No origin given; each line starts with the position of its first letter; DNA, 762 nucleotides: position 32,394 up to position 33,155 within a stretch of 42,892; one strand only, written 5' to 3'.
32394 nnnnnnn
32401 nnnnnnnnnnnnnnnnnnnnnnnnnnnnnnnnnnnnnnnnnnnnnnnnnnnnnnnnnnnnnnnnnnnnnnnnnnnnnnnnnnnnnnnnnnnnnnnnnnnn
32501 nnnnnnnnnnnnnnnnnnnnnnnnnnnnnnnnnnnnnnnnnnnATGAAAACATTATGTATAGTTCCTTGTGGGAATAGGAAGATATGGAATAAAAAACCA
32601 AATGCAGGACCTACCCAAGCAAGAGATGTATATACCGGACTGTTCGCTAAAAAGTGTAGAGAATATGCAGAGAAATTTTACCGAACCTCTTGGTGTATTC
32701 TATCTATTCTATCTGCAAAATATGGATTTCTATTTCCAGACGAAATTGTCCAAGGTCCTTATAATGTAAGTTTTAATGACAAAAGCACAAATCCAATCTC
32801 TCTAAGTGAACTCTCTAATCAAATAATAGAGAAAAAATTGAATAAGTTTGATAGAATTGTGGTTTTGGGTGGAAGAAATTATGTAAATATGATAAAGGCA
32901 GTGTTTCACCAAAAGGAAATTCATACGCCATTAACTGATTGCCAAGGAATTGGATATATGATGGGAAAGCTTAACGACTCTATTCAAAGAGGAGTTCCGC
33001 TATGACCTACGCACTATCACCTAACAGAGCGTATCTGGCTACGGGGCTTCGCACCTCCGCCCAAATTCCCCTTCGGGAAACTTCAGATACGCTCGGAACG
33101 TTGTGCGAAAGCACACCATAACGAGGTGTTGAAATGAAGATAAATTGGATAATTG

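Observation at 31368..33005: Overlapping HhH-glycosylase-like + DUF6884-like gene pair occupying the toxin position behind a truncated RHH antitoxin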

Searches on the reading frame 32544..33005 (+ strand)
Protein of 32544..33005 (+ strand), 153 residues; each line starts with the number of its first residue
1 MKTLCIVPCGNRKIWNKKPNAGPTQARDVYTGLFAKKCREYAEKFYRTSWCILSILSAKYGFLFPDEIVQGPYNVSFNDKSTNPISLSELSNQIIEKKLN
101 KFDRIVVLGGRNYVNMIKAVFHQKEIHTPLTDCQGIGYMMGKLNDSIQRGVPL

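Call 3: search_protein_families(library=pfam, proteins=[window:32544-33005:+], max_evalue=0.1)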
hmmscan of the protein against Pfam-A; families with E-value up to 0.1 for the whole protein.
window:32544-33005:+ (153 aa): 3 families
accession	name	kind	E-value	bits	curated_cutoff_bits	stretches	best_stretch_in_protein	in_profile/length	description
PF21818.3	DUF6884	-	1.3e-14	54.9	30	1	20-138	11-128/135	Family of unknown function (DUF6884)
PF03883.20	H2O2_YaaD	-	3.2e-05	24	29.6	1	28-129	83-179/236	Peroxide stress protein YaaA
PF03575.23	Peptidase_S51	-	0.083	13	23.9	0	82-122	63-102/206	Peptidase family S51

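Call 4: search_protein_families(library=ncbifam, proteins=[window:32544-33005:+], max_evalue=0.1)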
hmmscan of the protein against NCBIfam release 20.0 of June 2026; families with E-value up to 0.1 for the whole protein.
window:32544-33005:+ (153 aa): 2 families
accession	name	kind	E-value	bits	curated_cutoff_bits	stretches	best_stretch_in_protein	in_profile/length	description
NF002541.0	PRK02101.1-1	equivalog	0.0073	15.6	368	1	28-101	86-157/258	peroxide stress protein YaaA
NF002542.0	PRK02101.1-3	equivalog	0.04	13.1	278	1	27-82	85-136/258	peroxide stress protein YaaA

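Call 12: search_solved_structures(query=window:32544-33005:+, max_evalue=10, show_alignments=2)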
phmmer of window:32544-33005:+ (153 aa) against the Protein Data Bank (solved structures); distinct sequences matched with E-value up to 10: 4.
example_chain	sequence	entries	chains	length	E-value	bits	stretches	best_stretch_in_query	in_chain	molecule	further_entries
6z1k_A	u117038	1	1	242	1.2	12.3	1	26-76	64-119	BH32.6 protein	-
6q7p_A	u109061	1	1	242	1.5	12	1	26-76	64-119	OE1.2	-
3u26_A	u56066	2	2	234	1.6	12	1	25-68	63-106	PF00702 domain protein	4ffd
6q7n_A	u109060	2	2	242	1.7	11.9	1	25-68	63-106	BH32 | OE1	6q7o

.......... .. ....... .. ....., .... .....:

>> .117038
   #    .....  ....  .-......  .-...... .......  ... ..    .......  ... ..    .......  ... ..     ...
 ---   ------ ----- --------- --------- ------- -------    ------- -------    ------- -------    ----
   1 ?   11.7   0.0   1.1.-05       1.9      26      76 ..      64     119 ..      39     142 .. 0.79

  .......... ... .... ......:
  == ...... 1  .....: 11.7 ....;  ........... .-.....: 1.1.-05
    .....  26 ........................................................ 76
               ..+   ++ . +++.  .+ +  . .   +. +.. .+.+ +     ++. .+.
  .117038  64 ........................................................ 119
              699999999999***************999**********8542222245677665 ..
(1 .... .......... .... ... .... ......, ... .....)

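Call 32: find_homologous_proteins(query=window:32544-33005:+, max_evalue=0.001)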
Query window:32544-33005:+ (153 aa): 873 proteins with E <= 0.001 among 879 candidates; the best 120 are listed.
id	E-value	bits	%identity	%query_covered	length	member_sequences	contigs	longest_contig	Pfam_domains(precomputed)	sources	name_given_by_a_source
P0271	6.7e-97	340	98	100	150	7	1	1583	PF21818.4,PF03883.21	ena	-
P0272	1.7e-83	296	86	100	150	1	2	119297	PF21818.4,PF03883.21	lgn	-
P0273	1.7e-83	296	86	100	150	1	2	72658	PF21818.4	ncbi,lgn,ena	-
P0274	8.8e-80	284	79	100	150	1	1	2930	PF21818.4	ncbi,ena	-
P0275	1.4e-79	283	80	100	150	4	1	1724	PF21818.4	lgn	-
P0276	3.1e-79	282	84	100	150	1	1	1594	PF21818.4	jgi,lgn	-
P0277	2.2e-78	280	79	100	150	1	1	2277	PF21818.4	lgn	-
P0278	7.0e-78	278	78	100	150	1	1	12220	PF21818.4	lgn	-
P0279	4.6e-77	275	82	100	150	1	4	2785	PF21818.4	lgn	-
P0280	4.9e-75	269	77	100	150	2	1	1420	PF21818.4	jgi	-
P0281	6.9e-74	265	75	100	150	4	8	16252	PF21818.4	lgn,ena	-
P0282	9.1e-74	265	80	100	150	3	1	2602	PF21818.4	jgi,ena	jgi:hypothetical protein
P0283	3.5e-71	256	76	100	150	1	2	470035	PF21818.4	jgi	jgi:hypothetical protein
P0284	7.8e-71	255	72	100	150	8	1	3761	PF21818.4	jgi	-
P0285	1.2e-70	254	73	100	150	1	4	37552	PF21818.4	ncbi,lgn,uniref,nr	ncbi:hypothetical protein HKBW3S43_00110 [Candidatus Hakubella thermalkaliphila]|uniref:DUF6884 doma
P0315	2.0e-65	237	68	100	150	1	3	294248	PF21818.4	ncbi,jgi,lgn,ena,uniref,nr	ncbi:hypothetical protein CN13_05965 [Petrotoga sp. HKA.pet.4.5]|jgi:hypothetical protein|uniref:DUF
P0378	4.3e-61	223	67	100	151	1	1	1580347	PF21818.4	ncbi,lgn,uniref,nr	ncbi:DUF6884 domain-containing protein [Staphylothermus hellenicus]|uniref:DUF6884 domain-containing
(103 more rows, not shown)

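Call 33: find_encoding_contigs(protein=P0378, flank=7000, max_places=1)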
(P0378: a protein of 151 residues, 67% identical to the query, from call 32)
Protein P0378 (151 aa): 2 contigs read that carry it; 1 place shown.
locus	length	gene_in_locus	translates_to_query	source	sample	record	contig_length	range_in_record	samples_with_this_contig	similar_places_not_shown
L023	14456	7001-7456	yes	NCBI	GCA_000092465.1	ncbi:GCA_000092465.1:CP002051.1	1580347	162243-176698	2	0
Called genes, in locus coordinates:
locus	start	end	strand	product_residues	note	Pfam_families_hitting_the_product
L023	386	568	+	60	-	-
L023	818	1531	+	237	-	-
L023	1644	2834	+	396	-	-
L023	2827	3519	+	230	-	-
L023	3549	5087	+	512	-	-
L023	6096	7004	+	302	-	-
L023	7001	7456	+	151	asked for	PF21818:DUF6884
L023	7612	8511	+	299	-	-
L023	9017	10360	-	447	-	-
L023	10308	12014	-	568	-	PF00004:AAA, PF07728:AAA_5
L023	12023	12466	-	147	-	-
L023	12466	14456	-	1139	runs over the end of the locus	PF04465:DUF499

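Call 34: find_encoding_contigs(protein=P0315, flank=7000, max_places=2)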
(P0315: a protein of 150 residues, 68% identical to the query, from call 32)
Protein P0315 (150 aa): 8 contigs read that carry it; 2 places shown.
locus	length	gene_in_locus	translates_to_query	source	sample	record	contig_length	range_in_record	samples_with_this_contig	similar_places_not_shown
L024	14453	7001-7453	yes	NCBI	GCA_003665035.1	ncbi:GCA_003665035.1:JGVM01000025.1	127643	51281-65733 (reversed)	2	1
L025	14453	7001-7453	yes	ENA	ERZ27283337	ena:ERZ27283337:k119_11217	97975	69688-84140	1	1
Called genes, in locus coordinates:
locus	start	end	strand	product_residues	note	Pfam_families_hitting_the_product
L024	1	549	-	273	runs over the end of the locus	PF05853:BKACE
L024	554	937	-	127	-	PF03061:4HBT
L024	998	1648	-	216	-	PF01144:CoA_trans, PF13336:AcetylCoA_hyd_C (weak)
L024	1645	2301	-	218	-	PF01144:CoA_trans, PF02550:AcetylCoA_hydro (faint)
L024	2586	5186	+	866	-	PF02687:FtsX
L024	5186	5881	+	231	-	PF02463:SMC_N (faint), PF00005:ABC_tran, PF13304:AAA_21 (faint)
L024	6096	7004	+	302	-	PF09171:AGOG (faint)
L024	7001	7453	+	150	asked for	PF21818:DUF6884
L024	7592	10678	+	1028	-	PF02384:N6_Mtase, PF18135:Type_ISP_C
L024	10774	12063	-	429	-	PF01547:SBP_bac_1, PF13416:SBP_bac_8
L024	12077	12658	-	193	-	PF01121:CoaE, PF13238:AAA_18 (weak)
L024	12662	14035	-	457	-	PF00342:PGI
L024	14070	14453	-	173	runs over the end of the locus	PF00156:Pribosyltran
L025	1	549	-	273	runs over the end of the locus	PF05853:BKACE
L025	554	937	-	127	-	PF03061:4HBT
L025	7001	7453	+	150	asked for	PF21818:DUF6884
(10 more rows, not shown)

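Call 35: search_protein_families(library=padloc, proteins=[window:32544-33005:+], max_evalue=0.01)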
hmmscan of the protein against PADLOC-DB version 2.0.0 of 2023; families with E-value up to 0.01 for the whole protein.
window:32544-33005:+ (153 aa): 1 family
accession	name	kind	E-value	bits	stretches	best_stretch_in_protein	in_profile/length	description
PDLC04712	PDC-M57A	-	2e-14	52.1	1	1-144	1-133/138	-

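Call 36: search_protein_families(library=phrogs, proteins=[window:32544-33005:+], max_evalue=0.01)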
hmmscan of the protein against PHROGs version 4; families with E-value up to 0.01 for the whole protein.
window:32544-33005:+ (153 aa): 2 families
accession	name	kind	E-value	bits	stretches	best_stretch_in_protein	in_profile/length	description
phrog_5935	-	unknown function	1.2e-12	49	1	2-145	7-147/155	-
phrog_5436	-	unknown function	0.0017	19.1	1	5-138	130-254/267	-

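Call 83: search_solved_structures(query=A2, max_evalue=10, show_alignments=2)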
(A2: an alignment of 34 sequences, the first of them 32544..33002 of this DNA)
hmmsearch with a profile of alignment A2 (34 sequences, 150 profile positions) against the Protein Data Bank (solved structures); distinct sequences matched with E-value up to 10: 4.
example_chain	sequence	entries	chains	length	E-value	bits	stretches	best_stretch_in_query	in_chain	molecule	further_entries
3nmr_A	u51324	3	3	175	0.2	14.8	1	22-90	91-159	CUGBP Elav-like family member 1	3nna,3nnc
2dhs_A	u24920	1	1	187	0.23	14.6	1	22-90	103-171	CUG triplet repeat RNA-binding protein 1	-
7t1q_A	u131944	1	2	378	1.7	11.8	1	46-93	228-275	Succinyl-diaminopimelate desuccinylase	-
8f8o_A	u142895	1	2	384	1.7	11.7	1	46-93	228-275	Succinyl-diaminopimelate desuccinylase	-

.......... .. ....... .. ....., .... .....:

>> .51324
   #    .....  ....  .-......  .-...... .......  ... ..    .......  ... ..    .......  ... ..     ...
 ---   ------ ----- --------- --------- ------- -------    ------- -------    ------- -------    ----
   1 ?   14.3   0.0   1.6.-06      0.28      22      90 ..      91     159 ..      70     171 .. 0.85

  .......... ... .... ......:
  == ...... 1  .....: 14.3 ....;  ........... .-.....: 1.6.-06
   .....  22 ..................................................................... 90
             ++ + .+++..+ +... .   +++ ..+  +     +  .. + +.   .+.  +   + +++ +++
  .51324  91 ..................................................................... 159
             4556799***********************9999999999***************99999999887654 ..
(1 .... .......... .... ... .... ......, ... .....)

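Call 105: predict_structure(alignment_id=A2)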
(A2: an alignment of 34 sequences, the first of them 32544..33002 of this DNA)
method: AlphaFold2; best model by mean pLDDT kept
length: 153 residues; sequences in the alignment: 34
mean_pLDDT: 89.7   pTM: 0.83
mean pLDDT of the five models: 89.7, 85.2, 85.0, 85.0, 85.0
residues with pLDDT >= 90: 101; 70-90: 48; 50-70: 4; < 50: 0
segments of 3 or more residues with pLDDT < 50: none
pLDDT, mean of each block of 10 residues (from residue 1): 86 91 92 91 78 81 92 87 93 92 91 91 90 92 96 93
secondary structure, 60 per line:
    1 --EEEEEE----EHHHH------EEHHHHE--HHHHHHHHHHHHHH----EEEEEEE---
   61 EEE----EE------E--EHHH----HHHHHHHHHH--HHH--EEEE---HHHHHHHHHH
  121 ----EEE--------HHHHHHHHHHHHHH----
elements in order: E3-8 H14-17 H26-29 H33-46 E51-57 E61-63 H87-96 E104-107 H111-120 E125-127 H136-149

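Call 108: fold_search(model_id=the predicted structure, library=pdb)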
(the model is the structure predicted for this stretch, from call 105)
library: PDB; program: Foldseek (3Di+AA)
matches with E <= 10: 771; with E <= 0.001: 0
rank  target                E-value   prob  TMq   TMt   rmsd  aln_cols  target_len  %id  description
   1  2q07                  1.6e-03  0.99  0.45  0.28   6.7       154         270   14  Crystal structure of AF0587, a protein of unknown function (released 2007-06-05)
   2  5ivw_0                3.4e-02  0.47  0.39  0.34   9.7       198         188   12  Human core TFIIH bound to DNA within the PIC (released 2016-05-18)
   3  1vpv_B                3.6e-02  0.25  0.28  0.17  15.2       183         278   10  Crystal structure of a degv lipid binding protein (tm1468) from thermotoga maritima at 2.45 A resolution (released 2004-12-07)
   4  1pqu_A                3.9e-02  0.57  0.35  0.17   8.5       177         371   11  Crystal Structure of the H277N Mutant of Aspartate Semialdehyde Dehydrogenase from Haemophilus influenzae Bound with N (released 2004-08-10)
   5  3uw3_A                4.4e-02  0.33  0.30  0.15   8.6       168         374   10  Crystal Structure of an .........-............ Dehydrogenase from Burkholderia Thailandensis (released 2011-12-14)
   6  3ic5_B                9.7e-02  0.51  0.35  0.43   8.9       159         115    9  N-terminal domain of putative saccharopine dehydrogenase from Ruegeria pomeroyi. (released 2009-07-28)
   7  7sg3_A                9.7e-02  0.13  0.25  0.15  15.2       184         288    8  The X-ray crystal structure of the Staphylococcus aureus Fatty Acid Kinase B1 mutant A121I-A158L to 2.35 Angstrom reso (released 2021-10-27)
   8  3lte_B                1.1e-01  0.28  0.30  0.36   7.9       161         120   10  CRYSTAL STRUCTURE OF RESPONSE REGULATOR (SIGNAL RECEIVER DOMAIN) FROM Bermanella marisrubri (released 2010-03-31)
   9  4zk6_A                1.5e-01  0.35  0.20  0.11  10.4        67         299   18  Crystallographic Capture of Quinolinate Synthase (NadA) from Pyrococcus horikoshii in its Substrates and Product-Bound (released 2016-06-29)
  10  3uw3_B                1.5e-01  0.16  0.29  0.15   8.7       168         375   10  Crystal Structure of an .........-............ Dehydrogenase from Burkholderia Thailandensis (released 2011-12-14)
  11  4n0q_A                1.6e-01  0.54  0.37  0.19   5.7       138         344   12  Crystal Structure of an ABC transporter, substrate-binding protein from Brucella melitensis 16M in complex with L-Leuc (released 2013-11-06)
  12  4mam_A                1.6e-01  0.35  0.33  0.16  10.0       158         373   11  The crystal structure of phosphoribosylaminoimidazole carboxylase ATPase subunit of Francisella tularensis subsp. tula (released 2013-08-28)
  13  4woj_A                1.6e-01  0.28  0.30  0.15   6.9       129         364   10  Aspartate Semialdehyde Dehydrogenase from Francisella tularensis (released 2015-10-21)
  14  6ora_B                1.8e-01  0.35  0.21  0.12  11.0        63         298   19  An Unexpected Intermediate in the Reaction Catalyzed by Quinolinate Synthase (released 2019-08-21)
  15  6nyu_A                1.8e-01  0.11  0.25  0.16  14.8       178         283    8  The X-ray crystal structure of Staphylococcus aureus Fatty Acid Kinase (Fak) B1 F263T mutant protein to 2.18 Angstrom  (released 2020-02-12)
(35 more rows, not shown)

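Call 128: search_dna_similar(query=window:32544-33002:+, collection=phages, mode=protein, max_rows=12, max_evalue=0.001)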
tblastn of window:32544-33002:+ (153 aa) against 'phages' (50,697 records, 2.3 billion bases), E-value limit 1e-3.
Records with a match: 7; places in all: 7; records where one place covers at least 80% of the query: 6.
Best place of each record, by identity: <60% 7.
By first word of the organism name: Listeria 4; Caulobacter 2; Fusobacterium 1.
By host as written in the record: Listeria monocytogenes 4; Caulobacter segnis CBR1 2; Fusobacterium necrophorum subsp. necrophorum strain FN37 1.
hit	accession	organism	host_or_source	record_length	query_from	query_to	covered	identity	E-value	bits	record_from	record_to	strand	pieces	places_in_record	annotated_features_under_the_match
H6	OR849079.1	Listeria phage LM 4-14-1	Listeria monocytogenes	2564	4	153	98%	38.6%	2e-25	106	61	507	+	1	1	record has no annotation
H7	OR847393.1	Listeria phage LM 4-11-1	Listeria monocytogenes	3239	4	153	98%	38.6%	2e-25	105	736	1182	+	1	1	record has no annotation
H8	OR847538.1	Listeria phage LM 4-11-1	Listeria monocytogenes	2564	4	153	98%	38.6%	2e-25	105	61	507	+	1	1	record has no annotation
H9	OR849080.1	Listeria phage LM 4-14-1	Listeria monocytogenes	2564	4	153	98%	38.6%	2e-25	105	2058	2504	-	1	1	record has no annotation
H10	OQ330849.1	Caulobacter phage TMCBR3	Caulobacter segnis CBR1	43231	1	149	97%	30.6%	3e-5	48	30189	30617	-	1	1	hypothetical protein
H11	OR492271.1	Fusobacterium phage phiFN37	Fusobacterium necrophorum subsp. ...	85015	1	149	97%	29.1%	3e-7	54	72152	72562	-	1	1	hypothetical protein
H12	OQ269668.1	Caulobacter phage TMCBR2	Caulobacter segnis CBR1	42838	1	113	74%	33.3%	2e-4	46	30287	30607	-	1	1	hypothetical protein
